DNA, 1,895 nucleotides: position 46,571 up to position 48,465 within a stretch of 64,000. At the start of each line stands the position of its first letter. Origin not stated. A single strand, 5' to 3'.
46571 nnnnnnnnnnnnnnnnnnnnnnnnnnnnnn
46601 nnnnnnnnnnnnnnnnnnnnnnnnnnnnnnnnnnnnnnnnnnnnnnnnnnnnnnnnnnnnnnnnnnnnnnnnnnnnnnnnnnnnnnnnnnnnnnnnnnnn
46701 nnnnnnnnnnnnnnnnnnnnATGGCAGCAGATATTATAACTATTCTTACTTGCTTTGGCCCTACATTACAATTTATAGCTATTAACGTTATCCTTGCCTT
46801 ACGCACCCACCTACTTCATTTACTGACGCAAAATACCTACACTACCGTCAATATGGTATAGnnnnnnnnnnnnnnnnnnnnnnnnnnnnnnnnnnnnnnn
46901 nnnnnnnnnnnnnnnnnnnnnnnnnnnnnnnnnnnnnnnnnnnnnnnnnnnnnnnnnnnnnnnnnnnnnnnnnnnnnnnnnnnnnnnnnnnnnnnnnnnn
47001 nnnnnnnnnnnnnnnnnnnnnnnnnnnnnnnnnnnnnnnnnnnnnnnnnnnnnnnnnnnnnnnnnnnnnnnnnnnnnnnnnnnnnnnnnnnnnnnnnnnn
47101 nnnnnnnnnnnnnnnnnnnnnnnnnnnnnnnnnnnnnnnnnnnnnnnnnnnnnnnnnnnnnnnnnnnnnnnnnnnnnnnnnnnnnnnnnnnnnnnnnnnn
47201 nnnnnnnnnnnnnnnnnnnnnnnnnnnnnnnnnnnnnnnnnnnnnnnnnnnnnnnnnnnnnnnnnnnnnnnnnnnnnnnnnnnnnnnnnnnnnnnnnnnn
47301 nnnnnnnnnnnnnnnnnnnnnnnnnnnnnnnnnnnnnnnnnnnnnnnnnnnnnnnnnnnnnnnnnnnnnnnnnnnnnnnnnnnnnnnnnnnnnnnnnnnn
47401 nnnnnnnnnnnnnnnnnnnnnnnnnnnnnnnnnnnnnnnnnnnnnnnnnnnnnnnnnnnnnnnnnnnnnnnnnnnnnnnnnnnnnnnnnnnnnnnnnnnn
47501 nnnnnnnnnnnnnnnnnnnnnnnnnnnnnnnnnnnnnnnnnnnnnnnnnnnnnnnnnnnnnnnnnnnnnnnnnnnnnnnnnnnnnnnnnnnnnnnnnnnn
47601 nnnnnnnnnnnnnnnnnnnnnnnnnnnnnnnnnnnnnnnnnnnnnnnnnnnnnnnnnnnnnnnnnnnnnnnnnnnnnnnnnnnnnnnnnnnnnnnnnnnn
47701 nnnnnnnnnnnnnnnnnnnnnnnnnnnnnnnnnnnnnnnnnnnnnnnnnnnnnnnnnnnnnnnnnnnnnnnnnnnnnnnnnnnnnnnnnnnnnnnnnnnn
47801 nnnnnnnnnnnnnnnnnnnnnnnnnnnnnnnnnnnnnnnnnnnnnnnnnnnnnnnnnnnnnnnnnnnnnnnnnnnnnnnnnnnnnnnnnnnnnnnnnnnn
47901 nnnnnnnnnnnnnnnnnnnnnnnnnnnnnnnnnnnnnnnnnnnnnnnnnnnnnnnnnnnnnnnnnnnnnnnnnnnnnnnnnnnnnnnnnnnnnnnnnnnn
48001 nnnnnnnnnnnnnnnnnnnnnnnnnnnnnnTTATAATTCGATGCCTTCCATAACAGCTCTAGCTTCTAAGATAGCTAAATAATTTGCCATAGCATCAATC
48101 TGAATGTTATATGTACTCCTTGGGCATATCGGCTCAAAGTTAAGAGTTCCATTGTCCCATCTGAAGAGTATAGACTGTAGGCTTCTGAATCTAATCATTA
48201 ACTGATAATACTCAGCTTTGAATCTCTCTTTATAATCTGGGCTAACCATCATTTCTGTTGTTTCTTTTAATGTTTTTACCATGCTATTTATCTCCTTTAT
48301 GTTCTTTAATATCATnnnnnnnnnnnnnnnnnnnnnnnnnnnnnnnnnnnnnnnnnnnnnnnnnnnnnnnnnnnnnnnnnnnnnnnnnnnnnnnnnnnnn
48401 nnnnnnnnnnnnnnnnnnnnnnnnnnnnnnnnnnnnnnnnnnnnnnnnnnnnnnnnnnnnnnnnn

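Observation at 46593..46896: Structured 290-bp island with an opposite-strand promoter, RBS and 46-aa hydrophobic ORF: a candidate type I toxin-antitoxin locus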

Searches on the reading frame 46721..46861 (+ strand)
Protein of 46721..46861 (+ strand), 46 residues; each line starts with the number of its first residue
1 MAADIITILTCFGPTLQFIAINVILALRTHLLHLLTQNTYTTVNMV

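Call 12: search_protein_families(library=pfam, proteins=[window:46721-46861:+], max_evalue=0.01)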
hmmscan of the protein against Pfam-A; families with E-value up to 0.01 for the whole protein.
window:46721-46861:+ (46 aa): 0 families

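Call 13: search_protein_families(library=phrogs, proteins=[window:46721-46861:+], max_evalue=0.01)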
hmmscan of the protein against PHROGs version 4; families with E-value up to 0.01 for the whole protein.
window:46721-46861:+ (46 aa): 0 families

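Call 20: find_homologous_proteins(query=window:46721-46858:+, max_evalue=10)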
Query seq(46 aa) (46 aa): 2 proteins with E <= 10 among 2 candidates.
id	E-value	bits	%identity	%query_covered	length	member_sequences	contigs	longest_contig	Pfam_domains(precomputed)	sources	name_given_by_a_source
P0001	5.4e-8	49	63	89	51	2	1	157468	-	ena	-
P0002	1.5e-7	48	78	70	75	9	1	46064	-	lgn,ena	-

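Call 29: find_related_loci(query=A1, collection=genome_contigs, flank=5000)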
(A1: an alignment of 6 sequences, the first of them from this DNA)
Query A1 (46 aa) in genome_contigs; peptide patterns used: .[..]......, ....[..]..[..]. (x = any residue, [..] = any of these).
112 stretches matched a pattern, but none encodes a relative of the query by tblastn (E <= 1e-3).

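Call 30: search_protein_families(library=pfam, proteins=[window:46721-46858:+], max_evalue=10)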
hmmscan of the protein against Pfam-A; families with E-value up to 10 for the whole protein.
seq(46 aa): 0 families

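Call 31: search_protein_families(library=ncbifam, proteins=[window:46721-46858:+], max_evalue=10)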
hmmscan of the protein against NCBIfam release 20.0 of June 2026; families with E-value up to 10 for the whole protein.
seq(46 aa): 0 families

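Call 57: search_protein_representatives(protein=window:46721-46858:+)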
Query: 46 residues. Proteins with E-value up to 0.001 (for the whole library): 5; up to 1e-10: 1; up to 1e-30: 0. The best 5 are listed.
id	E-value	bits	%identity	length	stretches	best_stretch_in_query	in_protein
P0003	7.8e-13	62.7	78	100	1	1-46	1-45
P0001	1.7e-08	49.4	65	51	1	1-40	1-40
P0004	4.3e-08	48.2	78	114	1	1-32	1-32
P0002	4.7e-08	48.0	78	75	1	1-32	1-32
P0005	6.8e-08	47.6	78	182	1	1-32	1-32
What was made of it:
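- Tried and rejected: The 5.8-billion-protein search and phmmer on 1.84 billion representatives: only copies of the same cassette (calls 20, 57).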

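Call 79: search_protein_families(library=padloc, proteins=[window:46721-46861:+], max_evalue=0.01)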
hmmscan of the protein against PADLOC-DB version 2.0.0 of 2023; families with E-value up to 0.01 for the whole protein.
window:46721-46861:+ (46 aa): 0 families
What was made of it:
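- Tried and rejected: Pfam, NCBIfam, PHROGs and PADLOC: nothing (calls 12, 13, 30, 31, 79).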

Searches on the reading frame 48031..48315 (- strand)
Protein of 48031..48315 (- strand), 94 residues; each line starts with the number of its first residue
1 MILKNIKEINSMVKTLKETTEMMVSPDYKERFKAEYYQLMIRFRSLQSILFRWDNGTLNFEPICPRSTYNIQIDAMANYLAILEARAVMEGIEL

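Call 12: search_protein_families(library=pfam, proteins=[window:48031-48315:-], max_evalue=0.01)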
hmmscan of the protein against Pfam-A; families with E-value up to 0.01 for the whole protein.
window:48031-48315:- (94 aa): 1 family
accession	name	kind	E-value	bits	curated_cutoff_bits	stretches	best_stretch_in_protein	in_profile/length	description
PF21825.2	crAss001_48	-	9.2e-17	61.1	24.8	1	26-88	1-60/61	crAss001_48 related protein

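Call 13: search_protein_families(library=phrogs, proteins=[window:48031-48315:-], max_evalue=0.01)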
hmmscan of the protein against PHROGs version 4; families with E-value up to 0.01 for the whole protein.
window:48031-48315:- (94 aa): 1 family
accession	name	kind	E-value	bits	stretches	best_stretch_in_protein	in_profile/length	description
phrog_774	-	unknown function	8.8e-20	72.3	1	12-93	50-128/134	-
